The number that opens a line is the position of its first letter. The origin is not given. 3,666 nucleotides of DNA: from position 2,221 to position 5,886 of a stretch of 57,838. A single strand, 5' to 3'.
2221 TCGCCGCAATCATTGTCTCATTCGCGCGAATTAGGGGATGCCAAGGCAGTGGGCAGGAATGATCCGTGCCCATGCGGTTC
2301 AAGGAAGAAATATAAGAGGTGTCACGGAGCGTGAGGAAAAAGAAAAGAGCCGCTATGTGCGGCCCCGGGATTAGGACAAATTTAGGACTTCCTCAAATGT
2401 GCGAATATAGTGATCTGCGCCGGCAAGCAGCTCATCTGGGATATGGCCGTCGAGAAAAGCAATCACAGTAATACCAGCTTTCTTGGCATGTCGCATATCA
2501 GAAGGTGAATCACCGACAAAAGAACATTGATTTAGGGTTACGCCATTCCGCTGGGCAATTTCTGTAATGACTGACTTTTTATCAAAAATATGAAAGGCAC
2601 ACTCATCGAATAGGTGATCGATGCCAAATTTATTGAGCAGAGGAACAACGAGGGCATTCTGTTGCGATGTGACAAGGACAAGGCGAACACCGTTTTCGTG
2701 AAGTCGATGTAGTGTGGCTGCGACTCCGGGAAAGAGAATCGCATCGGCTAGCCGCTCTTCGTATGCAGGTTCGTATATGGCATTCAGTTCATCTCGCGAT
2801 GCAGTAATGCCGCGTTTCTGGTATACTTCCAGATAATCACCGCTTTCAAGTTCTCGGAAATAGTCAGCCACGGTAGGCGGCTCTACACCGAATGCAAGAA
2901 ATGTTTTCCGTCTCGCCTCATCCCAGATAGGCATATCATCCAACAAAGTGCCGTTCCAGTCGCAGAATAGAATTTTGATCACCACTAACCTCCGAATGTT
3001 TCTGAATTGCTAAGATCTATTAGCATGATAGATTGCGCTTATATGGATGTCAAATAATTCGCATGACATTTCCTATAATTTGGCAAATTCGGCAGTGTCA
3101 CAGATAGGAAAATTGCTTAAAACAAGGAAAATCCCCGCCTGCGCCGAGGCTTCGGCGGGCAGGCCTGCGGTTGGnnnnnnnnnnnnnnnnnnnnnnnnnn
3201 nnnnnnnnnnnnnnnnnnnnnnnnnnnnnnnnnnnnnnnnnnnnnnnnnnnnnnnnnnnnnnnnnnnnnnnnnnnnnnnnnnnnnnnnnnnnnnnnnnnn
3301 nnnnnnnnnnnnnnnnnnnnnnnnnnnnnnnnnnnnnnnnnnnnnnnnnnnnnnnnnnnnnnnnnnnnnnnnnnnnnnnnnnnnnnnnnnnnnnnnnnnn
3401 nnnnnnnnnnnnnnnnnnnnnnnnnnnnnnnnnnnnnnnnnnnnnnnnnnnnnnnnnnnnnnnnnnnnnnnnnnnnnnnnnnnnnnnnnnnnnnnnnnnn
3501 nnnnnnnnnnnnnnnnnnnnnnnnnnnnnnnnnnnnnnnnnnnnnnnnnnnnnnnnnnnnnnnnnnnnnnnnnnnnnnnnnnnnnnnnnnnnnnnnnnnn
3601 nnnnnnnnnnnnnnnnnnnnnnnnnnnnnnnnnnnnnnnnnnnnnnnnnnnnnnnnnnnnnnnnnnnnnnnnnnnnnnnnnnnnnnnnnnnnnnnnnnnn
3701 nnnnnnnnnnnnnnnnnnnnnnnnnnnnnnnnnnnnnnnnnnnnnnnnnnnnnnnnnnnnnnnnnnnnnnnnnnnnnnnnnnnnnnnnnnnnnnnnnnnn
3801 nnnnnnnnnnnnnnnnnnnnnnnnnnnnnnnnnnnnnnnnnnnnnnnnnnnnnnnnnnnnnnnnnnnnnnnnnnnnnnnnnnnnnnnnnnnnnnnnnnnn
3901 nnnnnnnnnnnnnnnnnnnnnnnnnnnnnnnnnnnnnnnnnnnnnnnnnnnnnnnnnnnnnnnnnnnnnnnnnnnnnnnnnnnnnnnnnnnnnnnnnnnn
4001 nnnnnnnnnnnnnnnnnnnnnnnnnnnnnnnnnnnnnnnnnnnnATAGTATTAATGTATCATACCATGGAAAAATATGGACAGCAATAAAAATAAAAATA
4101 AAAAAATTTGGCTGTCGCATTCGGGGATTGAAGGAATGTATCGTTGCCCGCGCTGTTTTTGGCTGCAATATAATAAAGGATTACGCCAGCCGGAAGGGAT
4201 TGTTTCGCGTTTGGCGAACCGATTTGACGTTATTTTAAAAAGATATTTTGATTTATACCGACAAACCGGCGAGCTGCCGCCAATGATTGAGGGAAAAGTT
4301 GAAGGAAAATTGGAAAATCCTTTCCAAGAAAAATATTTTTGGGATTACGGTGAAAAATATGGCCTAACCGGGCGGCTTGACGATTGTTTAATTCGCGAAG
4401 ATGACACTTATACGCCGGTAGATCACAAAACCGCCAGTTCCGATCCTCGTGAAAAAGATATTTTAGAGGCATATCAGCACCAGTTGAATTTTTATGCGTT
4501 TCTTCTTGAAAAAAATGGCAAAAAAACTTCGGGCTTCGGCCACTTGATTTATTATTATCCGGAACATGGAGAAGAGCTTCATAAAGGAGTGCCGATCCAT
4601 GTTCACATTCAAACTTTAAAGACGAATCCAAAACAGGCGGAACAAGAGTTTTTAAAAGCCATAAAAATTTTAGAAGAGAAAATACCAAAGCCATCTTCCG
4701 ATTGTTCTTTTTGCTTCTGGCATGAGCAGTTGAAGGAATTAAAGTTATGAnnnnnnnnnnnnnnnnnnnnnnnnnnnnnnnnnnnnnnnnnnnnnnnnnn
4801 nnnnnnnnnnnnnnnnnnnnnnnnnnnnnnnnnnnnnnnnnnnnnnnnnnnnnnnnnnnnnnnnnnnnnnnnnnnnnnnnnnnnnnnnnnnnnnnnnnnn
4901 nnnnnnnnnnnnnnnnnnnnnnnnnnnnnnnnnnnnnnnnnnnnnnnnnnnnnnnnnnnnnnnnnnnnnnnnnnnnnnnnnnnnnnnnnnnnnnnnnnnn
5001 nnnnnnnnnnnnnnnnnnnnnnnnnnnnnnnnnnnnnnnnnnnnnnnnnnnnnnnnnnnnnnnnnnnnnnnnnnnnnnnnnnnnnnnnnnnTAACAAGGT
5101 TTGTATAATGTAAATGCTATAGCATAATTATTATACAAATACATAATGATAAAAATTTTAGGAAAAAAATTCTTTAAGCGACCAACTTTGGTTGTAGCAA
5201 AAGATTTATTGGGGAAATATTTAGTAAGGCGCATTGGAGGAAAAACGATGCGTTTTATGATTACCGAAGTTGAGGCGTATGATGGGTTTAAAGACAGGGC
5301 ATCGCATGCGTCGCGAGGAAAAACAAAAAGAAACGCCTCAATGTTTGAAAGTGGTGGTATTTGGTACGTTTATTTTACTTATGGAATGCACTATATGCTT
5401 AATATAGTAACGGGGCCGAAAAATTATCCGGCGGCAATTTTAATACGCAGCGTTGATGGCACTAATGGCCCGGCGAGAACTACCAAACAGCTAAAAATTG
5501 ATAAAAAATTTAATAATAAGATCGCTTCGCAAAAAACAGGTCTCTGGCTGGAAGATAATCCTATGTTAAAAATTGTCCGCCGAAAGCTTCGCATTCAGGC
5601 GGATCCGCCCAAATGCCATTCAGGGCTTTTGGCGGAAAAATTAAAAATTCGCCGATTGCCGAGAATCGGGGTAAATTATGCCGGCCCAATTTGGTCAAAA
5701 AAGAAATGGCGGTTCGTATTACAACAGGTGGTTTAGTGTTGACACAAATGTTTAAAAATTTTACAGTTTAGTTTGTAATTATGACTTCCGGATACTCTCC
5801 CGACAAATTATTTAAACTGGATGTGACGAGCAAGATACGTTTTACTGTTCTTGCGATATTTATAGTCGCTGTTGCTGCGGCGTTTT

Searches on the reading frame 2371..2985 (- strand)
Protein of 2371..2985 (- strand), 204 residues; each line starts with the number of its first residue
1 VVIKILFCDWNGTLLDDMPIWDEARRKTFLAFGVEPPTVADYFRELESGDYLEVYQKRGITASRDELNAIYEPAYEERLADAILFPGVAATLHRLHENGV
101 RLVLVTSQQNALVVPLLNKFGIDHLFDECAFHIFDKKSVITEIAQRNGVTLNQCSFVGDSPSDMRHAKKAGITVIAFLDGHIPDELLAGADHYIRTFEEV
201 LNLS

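Call 44: search_protein_families(library=pfam, proteins=[window:2371-2985:-], max_evalue=0.001)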
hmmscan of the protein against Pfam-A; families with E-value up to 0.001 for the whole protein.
window:2371-2985:- (204 aa): 4 families
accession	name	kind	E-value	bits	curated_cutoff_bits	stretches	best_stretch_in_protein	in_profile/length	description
PF13419.12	HAD_2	-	1.2e-22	81.3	23.8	1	9-176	4-177/178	Haloacid dehalogenase-like hydrolase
PF00702.32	Hydrolase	-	1.7e-17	64.9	26.4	1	3-171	1-191/191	haloacid dehalogenase-like hydrolase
PF12710.13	HAD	-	3.2e-15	57.5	27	1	7-165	2-186/189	haloacid dehalogenase-like hydrolase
PF13242.12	Hydrolase_like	-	4.3e-06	27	22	1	139-188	9-59/75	HAD-hyrolase-like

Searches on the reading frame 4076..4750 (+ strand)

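Call 44: search_protein_families(library=pfam, proteins=[window:4076-4750:+], max_evalue=0.001)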
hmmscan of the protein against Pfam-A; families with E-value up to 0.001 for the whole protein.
window:4076-4750:+ (224 aa): 2 families
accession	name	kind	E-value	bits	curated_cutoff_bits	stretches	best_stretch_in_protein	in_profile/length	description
PF12705.13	PDDEXK_1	-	2.8e-14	54.1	22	1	82-215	118-242/247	PD-(D/E)XK nuclease superfamily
PF01930.23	Cas_Cas4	-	0.00086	19.9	22.7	0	106-213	60-149/160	Domain of unknown function DUF83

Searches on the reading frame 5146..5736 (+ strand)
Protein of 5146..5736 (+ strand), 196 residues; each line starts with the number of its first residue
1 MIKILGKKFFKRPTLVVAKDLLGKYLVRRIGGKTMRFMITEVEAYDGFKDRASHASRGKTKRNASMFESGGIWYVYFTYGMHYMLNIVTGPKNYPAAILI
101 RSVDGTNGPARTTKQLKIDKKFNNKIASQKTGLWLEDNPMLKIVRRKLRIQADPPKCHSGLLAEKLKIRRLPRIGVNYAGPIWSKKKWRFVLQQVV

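Call 50: search_protein_families(library=pfam, proteins=[window:5146-5736:+], max_evalue=0.001)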
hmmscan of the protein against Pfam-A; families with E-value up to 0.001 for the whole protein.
window:5146-5736:+ (196 aa): 1 family
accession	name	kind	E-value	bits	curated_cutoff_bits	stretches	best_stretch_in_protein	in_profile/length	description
PF02245.21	Pur_DNA_glyco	-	1.7e-46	158.3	27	2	8-103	1-94/181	Methylpurine-DNA glycosylase (MPG)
